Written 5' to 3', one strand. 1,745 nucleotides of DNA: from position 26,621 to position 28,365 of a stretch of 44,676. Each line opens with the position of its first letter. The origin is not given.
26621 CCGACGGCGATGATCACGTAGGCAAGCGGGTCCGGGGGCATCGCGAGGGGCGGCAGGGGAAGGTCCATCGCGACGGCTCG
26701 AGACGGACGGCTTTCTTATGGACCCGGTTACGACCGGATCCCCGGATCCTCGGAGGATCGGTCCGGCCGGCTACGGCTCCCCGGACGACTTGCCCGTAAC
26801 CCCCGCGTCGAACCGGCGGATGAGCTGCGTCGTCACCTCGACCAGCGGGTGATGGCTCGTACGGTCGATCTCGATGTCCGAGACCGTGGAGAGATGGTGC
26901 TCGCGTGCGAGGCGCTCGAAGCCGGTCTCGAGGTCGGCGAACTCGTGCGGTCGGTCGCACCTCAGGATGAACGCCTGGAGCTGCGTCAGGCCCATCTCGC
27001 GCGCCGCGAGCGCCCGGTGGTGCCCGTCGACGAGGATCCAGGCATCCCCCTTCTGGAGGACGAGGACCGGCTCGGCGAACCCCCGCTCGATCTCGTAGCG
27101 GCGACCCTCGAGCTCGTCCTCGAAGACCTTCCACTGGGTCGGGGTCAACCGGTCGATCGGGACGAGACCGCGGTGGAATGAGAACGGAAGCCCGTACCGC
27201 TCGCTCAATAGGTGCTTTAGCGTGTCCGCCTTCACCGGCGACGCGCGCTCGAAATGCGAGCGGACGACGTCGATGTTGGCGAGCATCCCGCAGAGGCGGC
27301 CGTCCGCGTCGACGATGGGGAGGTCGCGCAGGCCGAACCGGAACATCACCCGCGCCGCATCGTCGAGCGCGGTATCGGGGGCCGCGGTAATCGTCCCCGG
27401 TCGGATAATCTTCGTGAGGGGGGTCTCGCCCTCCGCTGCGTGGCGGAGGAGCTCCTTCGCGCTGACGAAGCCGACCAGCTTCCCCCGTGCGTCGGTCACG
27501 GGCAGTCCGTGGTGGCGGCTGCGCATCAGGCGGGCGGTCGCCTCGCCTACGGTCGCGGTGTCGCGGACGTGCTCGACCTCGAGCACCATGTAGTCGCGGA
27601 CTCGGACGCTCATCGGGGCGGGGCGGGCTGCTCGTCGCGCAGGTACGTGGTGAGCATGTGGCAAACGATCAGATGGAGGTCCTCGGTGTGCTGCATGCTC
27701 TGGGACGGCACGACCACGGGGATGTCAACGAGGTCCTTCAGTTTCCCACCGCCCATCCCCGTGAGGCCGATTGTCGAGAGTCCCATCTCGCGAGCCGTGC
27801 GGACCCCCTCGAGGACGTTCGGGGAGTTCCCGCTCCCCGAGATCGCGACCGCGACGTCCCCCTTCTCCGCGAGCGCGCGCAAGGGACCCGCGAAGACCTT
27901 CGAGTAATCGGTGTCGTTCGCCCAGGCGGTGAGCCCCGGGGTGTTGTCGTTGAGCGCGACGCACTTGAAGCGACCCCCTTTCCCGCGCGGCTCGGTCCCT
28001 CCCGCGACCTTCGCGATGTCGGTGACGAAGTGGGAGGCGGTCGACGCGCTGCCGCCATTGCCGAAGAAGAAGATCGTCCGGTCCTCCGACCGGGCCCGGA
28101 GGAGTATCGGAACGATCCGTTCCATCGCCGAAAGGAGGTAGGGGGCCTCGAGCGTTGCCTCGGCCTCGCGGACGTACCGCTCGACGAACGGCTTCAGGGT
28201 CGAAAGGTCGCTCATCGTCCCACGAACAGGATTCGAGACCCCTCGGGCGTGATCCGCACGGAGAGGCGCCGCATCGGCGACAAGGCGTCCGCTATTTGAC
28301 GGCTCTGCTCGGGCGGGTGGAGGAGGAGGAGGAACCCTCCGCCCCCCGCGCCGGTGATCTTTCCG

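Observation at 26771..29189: Translationally coupled triad: HddA-like heptose kinase, GmhA isomerase and a CBS-ParB/Srx fusion protein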

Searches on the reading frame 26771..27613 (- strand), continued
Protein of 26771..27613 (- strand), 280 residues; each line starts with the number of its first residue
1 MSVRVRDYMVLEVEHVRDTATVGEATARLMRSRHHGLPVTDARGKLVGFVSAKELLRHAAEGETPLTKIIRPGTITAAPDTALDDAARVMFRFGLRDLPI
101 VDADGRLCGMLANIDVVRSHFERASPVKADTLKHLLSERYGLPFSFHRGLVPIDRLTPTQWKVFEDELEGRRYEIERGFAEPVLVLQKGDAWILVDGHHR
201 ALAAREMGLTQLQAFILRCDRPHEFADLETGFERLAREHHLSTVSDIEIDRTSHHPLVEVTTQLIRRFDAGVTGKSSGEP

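Call 63: find_encoding_contigs(protein=P0113, flank=10000, max_places=1)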
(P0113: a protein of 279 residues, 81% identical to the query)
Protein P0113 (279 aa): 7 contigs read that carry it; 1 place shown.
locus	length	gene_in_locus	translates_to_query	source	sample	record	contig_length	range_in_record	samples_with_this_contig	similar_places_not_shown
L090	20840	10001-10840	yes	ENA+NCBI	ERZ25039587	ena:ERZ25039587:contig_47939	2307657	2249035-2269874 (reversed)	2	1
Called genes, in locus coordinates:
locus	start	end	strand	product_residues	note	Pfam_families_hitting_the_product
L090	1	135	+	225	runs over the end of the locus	-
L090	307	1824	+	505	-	PF12850:Metallophos_2 (faint), PF00149:Metallophos, PF04042:DNA_pol_E_B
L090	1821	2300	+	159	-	PF03091:CutA1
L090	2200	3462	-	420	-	PF00162:PGK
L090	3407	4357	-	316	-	PF02558:ApbA, PF08546:ApbA_C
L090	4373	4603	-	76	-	-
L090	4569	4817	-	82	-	-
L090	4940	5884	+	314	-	PF00056:Ldh_1_N, PF02866:Ldh_1_C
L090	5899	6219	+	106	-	PF12838:Fer4_7 (faint), PF05187:Fer4_ETF_QO (weak)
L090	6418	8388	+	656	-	PF00270:DEAD (weak), PF06733:DEAD_2, PF06777:HBB, PF13307:Helicase_C_2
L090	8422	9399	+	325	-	PF00288:GHMP_kinases_N, PF08544:GHMP_kinases_C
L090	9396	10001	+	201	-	PF13580:SIS_2, PF01380:SIS (faint)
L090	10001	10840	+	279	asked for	PF00571:CBS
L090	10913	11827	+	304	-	-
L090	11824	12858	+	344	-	-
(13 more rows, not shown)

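Call 64: find_encoding_contigs(protein=P0119, flank=10000, max_places=1)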
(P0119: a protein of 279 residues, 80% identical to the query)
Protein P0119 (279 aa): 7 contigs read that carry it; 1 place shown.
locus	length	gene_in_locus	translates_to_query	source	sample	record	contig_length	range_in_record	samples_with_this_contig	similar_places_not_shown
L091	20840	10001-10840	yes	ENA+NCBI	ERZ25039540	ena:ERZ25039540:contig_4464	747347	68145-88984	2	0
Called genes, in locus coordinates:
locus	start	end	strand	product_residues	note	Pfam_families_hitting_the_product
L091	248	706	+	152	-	-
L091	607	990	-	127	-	-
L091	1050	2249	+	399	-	-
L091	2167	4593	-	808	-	PF02558:ApbA, PF08546:ApbA_C, PF00162:PGK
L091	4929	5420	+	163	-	PF00056:Ldh_1_N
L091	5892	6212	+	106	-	PF12838:Fer4_7 (faint), PF05187:Fer4_ETF_QO (weak)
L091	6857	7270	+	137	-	-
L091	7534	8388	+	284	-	PF13307:Helicase_C_2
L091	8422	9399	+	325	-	PF00288:GHMP_kinases_N, PF08544:GHMP_kinases_C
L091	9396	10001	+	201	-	PF13580:SIS_2, PF01380:SIS (weak)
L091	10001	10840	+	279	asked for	PF00571:CBS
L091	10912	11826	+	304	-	-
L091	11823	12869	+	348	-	-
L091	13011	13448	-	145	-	PF00116:COX2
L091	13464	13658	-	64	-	-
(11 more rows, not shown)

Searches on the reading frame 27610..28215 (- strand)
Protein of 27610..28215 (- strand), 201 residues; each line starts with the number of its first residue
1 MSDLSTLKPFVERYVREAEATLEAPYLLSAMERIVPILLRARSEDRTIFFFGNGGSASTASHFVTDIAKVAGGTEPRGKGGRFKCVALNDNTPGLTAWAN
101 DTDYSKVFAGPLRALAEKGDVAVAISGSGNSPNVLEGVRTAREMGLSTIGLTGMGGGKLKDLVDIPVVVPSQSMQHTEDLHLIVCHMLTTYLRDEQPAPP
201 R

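Call 4: search_protein_families(library=pfam, proteins=[window:27610-28215:-], max_evalue=0.01)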
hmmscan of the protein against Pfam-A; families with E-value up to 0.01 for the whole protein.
window:27610-28215:- (201 aa): 2 families
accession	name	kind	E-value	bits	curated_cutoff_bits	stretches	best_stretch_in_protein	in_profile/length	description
PF13580.11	SIS_2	-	4.2e-15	56.4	27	1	14-153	2-138/138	SIS domain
PF01380.27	SIS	-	5.8e-07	29.8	25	1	114-164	49-99/131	SIS domain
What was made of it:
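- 27610..28215 (-): GmhA-like SIS-domain sugar-phosphate isomerase (201 aa). SIS_2 56 bits (call 4).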

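Call 5: search_protein_families(library=ncbifam, proteins=[window:27610-28215:-], max_evalue=0.01)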
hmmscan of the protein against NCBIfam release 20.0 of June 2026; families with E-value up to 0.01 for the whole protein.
window:27610-28215:- (201 aa): 17 families
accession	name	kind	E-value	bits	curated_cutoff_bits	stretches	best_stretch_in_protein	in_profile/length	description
NF010546.0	PRK13936.1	equivalog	9.3e-32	110.4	276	1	26-190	24-186/197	phosphoheptose isomerase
TIGR00441.1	gmhA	equivalog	7.1e-30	104.1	209.45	1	44-190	10-151/154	D-sedoheptulose 7-phosphate isomerase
NF010547.0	PRK13938.1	equivalog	9.2e-26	90.7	320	1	27-193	27-188/196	D-sedoheptulose 7-phosphate isomerase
NF001628.0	PRK00414.1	equivalog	9.6e-23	80.8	265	1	32-193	31-187/192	D-sedoheptulose 7-phosphate isomerase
NF008138.0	PRK10886.1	equivalog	1.9e-18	66.9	352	1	27-189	23-183/196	DnaA initiator-associating protein DiaA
NF003915.0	PRK05441.1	subfamily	1.1e-06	27.9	168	1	116-169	129-182/300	N-acetylmuramic acid 6-phosphate etherase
NF008458.0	PRK11337.1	equivalog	2.8e-06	26.5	378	1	114-173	184-243/293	MurR/RpiR family transcriptional regulator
NF002805.0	PRK02947.1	subfamily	7.2e-06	25.3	135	1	12-154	5-143/247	sugar isomerase domain-containing protein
TIGR03127.2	RuMP_HxlB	equivalog_domain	1.1e-05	25.5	160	1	117-178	71-132/178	6-phospho-3-hexuloisomerase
NF046059.1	NagB_SO3506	equivalog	0.00017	21.1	430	1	114-170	82-136/330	glucosamine-6-phosphate deaminase NagB-II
TIGR00274.1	TIGR00274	equivalog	0.00032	19.9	302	1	118-164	126-172/291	N-acetylmuramic acid 6-phosphate etherase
NF041755.1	RuMP_HxlAB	equivalog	0.00036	19.6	500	1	117-173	287-342/391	bifunctional 3-hexulose-6-phosphate synthase/6-phospho-3-hexuloisomerase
NF040776.2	AlsR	equivalog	0.00095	18.2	400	1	114-172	172-230/279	transcriptional repressor AlsR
NF010701.0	PRK14101.1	equivalog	0.0019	16.4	920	1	114-154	511-551/638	bifunctional transcriptional regulator/glucokinase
NF009222.0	PRK12570.1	subfamily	0.002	17.1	255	1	118-167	138-187/307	N-acetylmuramic acid 6-phosphate etherase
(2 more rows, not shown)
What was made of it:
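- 27610..28215 (-): Phosphoheptose isomerase models give 110 and 104 bits against cut-offs of 276 and 209, and DiaA scores lower at 67 bits (call 5).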

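Call 11: search_solved_structures(query=window:27610-28215:-, max_evalue=0.001)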
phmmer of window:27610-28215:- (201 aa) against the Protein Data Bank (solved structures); distinct sequences matched with E-value up to 0.001: 16.
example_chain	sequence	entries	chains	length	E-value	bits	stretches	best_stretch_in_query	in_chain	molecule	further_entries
1tk9_A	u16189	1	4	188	1.2e-25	93.8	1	10-191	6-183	Phosphoheptose isomerase 1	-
5ltz_A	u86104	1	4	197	8.2e-24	87.7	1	18-189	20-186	Phosphoheptose isomerase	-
5lu7_A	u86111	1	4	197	1.6e-23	86.8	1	18-189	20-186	Phosphoheptose isomerase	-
2xbl_A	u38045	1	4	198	2.2e-23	86.4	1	18-189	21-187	PHOSPHOHEPTOSE ISOMERASE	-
2x3y_A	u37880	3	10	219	3e-23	85.9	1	18-189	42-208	PHOSPHOHEPTOSE ISOMERASE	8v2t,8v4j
5lu5_A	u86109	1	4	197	3.6e-23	85.7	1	18-189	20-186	Phosphoheptose isomerase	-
5i01_A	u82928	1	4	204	4.7e-23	85.3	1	19-188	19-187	Phosphoheptose isomerase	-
1x92_A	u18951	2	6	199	2.1e-22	83.2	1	26-190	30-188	PHOSPHOHEPTOSE ISOMERASE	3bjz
5lu6_A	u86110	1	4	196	2.5e-22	82.9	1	18-189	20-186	Phosphoheptose isomerase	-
5by2_A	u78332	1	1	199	2.6e-21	79.6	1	32-190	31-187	Phosphoheptose isomerase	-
1x94_A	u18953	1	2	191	6.2e-19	71.8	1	32-194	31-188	putative Phosphoheptose isomerase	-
2i22_A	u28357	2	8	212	8.5e-19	71.4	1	28-194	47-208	Phosphoheptose isomerase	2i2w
2yva_A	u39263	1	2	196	6.9e-18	68.4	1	25-189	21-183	DnaA initiator-associating protein diaA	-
4u6n_A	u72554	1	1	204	7.8e-18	68.2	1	25-189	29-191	DnaA initiator-associating protein DiaA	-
3trj_A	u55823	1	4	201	3.1e-15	59.7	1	29-190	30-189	Phosphoheptose isomerase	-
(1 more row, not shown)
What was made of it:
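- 27610..28215 (-): PDB GmhA chains hit at E 1e-25 to 1e-19 (call 11).
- On GmhA (sedoheptulose-7-phosphate isomerase): PDB GmhA chains hit at E 1e-25 to 1e-19, ahead of DiaA at 7e-18 (call 11).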

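Call 32: search_solved_structures(query=window:27610-28215:-, max_evalue=1e-17, show_alignments=5)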
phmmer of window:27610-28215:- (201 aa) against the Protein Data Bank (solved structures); distinct sequences matched with E-value up to 1e-17: 14.
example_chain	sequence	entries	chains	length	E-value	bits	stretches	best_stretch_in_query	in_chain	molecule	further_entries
1tk9_A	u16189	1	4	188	1.2e-25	93.8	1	10-191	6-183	Phosphoheptose isomerase 1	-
5ltz_A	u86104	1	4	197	8.2e-24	87.7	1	18-189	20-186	Phosphoheptose isomerase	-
5lu7_A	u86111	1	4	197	1.6e-23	86.8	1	18-189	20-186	Phosphoheptose isomerase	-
2xbl_A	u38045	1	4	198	2.2e-23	86.4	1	18-189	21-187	PHOSPHOHEPTOSE ISOMERASE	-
2x3y_A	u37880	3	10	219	3e-23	85.9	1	18-189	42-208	PHOSPHOHEPTOSE ISOMERASE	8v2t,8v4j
5lu5_A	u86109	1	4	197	3.6e-23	85.7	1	18-189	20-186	Phosphoheptose isomerase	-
5i01_A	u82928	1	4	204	4.7e-23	85.3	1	19-188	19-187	Phosphoheptose isomerase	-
1x92_A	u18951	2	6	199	2.1e-22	83.2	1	26-190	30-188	PHOSPHOHEPTOSE ISOMERASE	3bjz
5lu6_A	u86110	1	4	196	2.5e-22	82.9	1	18-189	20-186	Phosphoheptose isomerase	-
5by2_A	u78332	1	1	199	2.6e-21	79.6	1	32-190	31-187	Phosphoheptose isomerase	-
1x94_A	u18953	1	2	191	6.2e-19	71.8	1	32-194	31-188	putative Phosphoheptose isomerase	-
2i22_A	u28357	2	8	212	8.5e-19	71.4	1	28-194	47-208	Phosphoheptose isomerase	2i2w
2yva_A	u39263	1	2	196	6.9e-18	68.4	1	25-189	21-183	DnaA initiator-associating protein diaA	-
4u6n_A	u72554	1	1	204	7.8e-18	68.2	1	25-189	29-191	DnaA initiator-associating protein DiaA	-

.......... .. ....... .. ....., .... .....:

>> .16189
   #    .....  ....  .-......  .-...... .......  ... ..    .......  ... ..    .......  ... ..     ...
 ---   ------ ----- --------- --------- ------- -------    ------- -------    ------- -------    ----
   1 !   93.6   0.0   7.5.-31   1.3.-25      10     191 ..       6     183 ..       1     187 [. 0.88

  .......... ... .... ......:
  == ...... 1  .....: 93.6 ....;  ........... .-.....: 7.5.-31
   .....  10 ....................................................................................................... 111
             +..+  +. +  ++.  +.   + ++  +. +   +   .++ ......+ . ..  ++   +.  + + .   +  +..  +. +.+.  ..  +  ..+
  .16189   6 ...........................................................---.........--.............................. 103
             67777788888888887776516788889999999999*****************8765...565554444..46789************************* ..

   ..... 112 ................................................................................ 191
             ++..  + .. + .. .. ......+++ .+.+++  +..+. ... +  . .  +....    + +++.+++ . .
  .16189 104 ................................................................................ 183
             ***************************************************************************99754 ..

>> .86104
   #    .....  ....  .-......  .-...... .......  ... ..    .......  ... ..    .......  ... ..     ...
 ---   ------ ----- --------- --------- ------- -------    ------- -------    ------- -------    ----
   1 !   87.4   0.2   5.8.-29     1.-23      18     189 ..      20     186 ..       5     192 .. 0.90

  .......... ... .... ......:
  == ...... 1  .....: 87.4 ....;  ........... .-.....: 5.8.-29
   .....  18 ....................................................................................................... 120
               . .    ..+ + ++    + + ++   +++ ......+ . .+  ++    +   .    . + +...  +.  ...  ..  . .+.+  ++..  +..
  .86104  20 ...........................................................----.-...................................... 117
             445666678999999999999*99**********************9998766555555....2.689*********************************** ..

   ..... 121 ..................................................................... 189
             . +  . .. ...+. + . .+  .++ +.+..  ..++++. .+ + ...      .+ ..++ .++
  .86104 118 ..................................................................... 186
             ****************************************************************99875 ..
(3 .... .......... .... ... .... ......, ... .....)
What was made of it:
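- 27610..28215 (-): The residues aligned to B. pseudomallei His64/Glu68/Gln175/His183 are His62/Asp66/Glu178/His186 (call 32).
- On GmhA (sedoheptulose-7-phosphate isomerase): The phosphate loop ISGSGNS is present (call 32).
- Closest known: GDP-D-glycero-alpha-D-manno-heptose pathway. Different: The isomerase has Asp and Glu at the Glu68 and Gln175 positions (call 32).
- The isomerase has Asp and Glu in place of the canonical Glu and Gln (call 32). Two of the four GmhA metal and catalytic positions are changed, Glu to Asp and Gln to Glu (call 32).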

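Call 51: search_protein_families(library=padloc, proteins=[window:27610-28215:-], max_evalue=0.01)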
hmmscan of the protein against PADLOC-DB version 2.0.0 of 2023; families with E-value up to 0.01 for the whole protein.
window:27610-28215:- (201 aa): 0 families
